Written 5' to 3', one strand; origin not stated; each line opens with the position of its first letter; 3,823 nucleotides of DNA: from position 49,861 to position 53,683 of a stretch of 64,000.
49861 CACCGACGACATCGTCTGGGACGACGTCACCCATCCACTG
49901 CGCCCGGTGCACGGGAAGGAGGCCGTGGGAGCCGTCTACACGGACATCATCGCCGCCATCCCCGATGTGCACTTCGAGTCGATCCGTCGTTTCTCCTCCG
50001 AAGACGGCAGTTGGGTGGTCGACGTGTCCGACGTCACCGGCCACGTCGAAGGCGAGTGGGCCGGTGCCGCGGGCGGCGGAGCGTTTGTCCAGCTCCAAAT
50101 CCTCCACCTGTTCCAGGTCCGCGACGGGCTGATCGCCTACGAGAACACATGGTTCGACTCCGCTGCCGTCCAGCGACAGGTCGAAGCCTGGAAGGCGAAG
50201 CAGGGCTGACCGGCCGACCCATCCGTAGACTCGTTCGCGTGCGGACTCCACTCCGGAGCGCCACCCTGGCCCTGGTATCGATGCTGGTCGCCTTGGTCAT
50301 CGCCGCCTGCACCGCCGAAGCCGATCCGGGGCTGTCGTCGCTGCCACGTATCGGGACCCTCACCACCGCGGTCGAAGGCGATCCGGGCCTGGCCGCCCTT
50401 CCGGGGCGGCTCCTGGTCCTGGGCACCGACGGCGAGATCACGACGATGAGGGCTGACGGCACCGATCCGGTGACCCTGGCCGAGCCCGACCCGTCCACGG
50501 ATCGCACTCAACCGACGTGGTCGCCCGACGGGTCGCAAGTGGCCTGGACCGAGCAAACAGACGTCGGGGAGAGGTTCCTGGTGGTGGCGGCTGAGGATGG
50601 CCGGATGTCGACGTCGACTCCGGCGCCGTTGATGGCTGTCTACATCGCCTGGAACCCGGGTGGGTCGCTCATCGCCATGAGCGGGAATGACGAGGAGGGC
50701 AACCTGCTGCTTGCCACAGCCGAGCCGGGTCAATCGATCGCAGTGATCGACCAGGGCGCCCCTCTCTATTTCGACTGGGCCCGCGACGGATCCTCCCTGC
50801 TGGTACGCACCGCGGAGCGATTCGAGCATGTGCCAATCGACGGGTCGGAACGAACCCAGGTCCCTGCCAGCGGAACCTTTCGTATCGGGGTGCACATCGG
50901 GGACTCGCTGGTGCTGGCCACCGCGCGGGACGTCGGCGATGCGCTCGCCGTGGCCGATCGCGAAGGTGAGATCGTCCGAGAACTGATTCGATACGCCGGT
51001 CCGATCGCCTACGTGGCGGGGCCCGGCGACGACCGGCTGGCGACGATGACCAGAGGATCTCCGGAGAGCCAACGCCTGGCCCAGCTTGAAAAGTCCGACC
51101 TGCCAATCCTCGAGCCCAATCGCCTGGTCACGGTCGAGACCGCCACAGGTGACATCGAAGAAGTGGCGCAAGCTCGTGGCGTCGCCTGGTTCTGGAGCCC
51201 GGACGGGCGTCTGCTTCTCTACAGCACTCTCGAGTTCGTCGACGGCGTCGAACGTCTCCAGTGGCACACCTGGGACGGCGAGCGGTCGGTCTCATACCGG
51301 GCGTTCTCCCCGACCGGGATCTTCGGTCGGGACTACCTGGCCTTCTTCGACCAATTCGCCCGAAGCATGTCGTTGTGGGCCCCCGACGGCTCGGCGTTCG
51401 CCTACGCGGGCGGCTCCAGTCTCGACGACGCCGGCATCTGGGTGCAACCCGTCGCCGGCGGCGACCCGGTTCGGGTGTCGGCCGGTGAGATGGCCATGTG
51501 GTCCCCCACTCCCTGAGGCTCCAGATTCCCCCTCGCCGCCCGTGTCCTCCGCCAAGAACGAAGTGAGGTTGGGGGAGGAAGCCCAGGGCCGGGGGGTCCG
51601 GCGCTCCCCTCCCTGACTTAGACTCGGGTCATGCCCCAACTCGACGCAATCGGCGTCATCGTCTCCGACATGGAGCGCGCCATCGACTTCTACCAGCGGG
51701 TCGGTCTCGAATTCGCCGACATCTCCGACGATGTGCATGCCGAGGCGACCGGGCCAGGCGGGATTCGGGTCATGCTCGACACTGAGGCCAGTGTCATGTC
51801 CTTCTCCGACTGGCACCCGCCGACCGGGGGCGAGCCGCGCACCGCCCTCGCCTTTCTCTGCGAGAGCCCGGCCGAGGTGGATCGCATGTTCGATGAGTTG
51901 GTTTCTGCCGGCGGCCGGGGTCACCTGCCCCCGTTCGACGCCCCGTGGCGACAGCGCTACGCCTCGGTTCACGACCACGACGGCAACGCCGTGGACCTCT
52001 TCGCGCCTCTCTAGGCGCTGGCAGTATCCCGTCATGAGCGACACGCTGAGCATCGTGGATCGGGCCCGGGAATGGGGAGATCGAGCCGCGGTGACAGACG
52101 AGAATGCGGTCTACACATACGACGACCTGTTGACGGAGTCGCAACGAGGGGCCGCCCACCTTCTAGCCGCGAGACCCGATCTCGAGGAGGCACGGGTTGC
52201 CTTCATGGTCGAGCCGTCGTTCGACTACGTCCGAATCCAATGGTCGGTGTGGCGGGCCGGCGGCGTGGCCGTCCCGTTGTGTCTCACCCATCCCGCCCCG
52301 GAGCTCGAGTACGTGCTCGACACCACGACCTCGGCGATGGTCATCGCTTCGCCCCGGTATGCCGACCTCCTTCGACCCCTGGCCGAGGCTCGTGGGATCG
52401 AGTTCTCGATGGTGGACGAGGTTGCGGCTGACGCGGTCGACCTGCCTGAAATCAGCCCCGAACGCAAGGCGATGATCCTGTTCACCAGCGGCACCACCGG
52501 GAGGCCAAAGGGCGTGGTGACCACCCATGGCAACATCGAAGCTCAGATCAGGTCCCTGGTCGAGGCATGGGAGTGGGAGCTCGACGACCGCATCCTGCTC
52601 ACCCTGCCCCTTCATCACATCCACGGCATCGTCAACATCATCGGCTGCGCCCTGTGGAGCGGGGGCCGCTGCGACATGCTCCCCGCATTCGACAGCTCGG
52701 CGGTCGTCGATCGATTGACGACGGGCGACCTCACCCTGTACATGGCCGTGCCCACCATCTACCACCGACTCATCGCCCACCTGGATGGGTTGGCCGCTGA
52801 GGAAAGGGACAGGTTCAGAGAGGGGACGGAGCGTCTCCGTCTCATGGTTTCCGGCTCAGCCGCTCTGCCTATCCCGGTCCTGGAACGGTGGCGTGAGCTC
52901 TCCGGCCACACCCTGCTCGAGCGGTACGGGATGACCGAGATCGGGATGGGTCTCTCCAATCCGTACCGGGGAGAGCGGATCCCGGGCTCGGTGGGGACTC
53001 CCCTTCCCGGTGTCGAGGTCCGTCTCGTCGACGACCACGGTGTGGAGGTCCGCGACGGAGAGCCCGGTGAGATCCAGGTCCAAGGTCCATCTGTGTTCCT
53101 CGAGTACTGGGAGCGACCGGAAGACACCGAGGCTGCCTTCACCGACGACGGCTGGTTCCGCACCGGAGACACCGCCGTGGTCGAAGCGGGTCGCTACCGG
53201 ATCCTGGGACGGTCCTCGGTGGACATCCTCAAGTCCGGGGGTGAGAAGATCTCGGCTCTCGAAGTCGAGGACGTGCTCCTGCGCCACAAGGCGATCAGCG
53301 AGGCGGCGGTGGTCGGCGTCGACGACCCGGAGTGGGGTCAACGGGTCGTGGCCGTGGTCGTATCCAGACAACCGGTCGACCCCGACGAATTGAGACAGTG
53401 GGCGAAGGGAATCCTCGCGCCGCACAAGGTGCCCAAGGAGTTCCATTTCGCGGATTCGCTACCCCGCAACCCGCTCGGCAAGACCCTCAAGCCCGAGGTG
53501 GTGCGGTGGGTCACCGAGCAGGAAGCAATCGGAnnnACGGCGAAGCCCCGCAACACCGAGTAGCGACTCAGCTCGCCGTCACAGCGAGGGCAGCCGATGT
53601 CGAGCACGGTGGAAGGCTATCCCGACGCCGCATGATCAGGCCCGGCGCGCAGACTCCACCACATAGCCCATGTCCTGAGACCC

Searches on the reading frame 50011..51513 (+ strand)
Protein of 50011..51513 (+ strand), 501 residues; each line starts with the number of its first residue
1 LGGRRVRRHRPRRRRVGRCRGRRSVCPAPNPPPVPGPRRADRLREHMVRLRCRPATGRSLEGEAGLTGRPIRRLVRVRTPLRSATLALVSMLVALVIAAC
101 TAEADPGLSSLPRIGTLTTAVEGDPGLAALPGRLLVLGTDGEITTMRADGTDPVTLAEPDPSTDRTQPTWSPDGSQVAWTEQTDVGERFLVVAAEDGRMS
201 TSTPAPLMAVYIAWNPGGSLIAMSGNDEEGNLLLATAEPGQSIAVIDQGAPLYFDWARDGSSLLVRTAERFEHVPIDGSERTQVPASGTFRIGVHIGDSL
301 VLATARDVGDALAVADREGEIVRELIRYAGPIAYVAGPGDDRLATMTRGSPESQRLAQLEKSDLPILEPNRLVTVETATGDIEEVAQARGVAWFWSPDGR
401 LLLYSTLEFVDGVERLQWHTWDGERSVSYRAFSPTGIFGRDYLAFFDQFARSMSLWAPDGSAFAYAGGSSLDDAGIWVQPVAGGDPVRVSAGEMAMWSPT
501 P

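Call 55: search_protein_families(library=pfam, proteins=[window:50011-51513:+], max_evalue=0.00001)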
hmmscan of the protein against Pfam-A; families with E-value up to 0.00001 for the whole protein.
window:50011-51513:+ (501 aa): 1 family
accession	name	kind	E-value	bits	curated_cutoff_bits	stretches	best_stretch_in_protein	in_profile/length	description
PF07676.18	PD40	-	1.5e-08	34.8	20.9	0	166-180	12-26/38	WD40-like Beta Propeller Repeat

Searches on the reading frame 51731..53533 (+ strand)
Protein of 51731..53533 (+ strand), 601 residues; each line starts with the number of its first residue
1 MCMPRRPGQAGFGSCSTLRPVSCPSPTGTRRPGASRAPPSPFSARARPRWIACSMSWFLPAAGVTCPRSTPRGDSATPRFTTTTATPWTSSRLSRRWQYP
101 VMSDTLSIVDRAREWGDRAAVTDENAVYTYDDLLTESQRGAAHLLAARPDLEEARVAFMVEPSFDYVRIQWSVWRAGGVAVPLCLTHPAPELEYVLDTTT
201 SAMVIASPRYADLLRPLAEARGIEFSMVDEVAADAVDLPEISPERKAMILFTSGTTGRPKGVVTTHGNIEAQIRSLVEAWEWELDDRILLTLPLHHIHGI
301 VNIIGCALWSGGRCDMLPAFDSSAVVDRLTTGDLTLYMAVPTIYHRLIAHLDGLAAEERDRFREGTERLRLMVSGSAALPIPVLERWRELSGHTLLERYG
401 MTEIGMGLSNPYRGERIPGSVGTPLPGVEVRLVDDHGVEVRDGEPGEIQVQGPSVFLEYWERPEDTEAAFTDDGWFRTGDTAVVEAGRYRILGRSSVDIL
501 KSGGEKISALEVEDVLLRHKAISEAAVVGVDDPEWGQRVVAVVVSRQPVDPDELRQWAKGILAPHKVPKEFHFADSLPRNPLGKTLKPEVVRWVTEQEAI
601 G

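Call 55: search_protein_families(library=pfam, proteins=[window:51731-53533:+], max_evalue=0.00001)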
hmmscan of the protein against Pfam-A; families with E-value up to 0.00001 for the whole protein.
window:51731-53533:+ (601 aa): 2 families
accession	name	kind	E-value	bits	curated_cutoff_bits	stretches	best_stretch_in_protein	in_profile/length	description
PF00501.34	AMP-binding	-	1.6e-71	241.6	29.9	1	110-460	3-384/384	AMP-binding enzyme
PF13193.12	AMP-binding_C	-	3.4e-21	76.4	24.5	1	511-584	1-76/76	AMP-binding enzyme C-terminal domain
